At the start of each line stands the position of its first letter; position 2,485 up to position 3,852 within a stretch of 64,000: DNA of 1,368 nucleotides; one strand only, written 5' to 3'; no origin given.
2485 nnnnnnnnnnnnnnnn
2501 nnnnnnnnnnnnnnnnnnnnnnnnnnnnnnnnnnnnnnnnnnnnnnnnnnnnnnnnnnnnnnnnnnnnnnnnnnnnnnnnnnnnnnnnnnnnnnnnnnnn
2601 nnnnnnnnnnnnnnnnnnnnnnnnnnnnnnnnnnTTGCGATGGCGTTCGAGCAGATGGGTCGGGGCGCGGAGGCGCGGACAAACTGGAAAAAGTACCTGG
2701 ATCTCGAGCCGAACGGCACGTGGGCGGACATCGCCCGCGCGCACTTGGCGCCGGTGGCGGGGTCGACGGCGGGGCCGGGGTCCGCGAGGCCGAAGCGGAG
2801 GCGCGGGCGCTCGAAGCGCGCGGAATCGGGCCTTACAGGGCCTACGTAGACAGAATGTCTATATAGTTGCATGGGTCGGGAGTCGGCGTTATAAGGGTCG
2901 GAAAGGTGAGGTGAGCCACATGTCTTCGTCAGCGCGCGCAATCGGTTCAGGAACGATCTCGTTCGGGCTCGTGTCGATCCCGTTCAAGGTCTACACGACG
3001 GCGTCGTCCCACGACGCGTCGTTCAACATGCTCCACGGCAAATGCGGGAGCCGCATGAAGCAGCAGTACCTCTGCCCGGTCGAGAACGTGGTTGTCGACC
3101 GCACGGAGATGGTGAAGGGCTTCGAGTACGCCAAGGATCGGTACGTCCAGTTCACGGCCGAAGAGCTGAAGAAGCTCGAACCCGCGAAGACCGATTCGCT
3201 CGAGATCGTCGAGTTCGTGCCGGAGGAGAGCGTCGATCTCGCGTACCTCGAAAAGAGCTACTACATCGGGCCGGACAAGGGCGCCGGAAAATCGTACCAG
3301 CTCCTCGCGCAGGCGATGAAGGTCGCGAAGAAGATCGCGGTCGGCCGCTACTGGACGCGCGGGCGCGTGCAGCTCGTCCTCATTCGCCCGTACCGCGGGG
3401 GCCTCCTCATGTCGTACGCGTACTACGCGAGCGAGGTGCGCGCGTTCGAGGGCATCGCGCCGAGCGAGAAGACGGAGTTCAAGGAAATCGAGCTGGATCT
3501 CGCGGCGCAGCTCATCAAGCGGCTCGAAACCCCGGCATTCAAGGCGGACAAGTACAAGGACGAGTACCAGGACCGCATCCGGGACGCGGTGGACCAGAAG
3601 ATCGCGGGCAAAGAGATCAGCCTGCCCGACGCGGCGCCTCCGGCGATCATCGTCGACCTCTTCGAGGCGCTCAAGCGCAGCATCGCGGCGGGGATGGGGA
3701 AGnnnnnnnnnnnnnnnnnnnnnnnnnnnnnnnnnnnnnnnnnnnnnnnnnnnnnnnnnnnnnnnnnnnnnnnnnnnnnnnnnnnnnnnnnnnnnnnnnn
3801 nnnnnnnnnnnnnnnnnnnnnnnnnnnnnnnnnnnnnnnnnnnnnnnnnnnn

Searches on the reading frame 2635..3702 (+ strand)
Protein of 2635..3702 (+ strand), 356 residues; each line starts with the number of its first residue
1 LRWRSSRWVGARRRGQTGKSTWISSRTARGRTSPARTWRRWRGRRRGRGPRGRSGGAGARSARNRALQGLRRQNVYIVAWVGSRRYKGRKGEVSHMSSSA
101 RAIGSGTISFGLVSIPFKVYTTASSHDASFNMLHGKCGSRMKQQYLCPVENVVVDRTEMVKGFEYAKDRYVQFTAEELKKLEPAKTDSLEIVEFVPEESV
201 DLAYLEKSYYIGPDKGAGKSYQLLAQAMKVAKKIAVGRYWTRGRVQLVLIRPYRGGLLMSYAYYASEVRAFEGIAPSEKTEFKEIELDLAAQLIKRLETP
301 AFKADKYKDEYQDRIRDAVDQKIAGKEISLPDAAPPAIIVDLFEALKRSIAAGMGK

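Call 15: search_protein_families(library=phrogs, proteins=[window:2635-3702:+], max_evalue=0.001)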
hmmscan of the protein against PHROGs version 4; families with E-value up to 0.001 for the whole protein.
window:2635-3702:+ (356 aa): 1 family
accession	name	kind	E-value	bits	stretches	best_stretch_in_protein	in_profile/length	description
phrog_4873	-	DNA, RNA and nucleotide metabolism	2e-46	159.8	1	100-352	1-258/299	Ku-like DNA end binding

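Call 16: search_protein_families(library=pfam, proteins=[window:2635-3702:+], max_evalue=0.001)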
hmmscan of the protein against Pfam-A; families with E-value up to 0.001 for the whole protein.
window:2635-3702:+ (356 aa): 1 family
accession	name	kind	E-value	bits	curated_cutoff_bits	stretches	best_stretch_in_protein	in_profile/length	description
PF02735.22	Ku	-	3.6e-43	148.1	25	1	109-288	1-189/190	Ku70/Ku80 beta-barrel domain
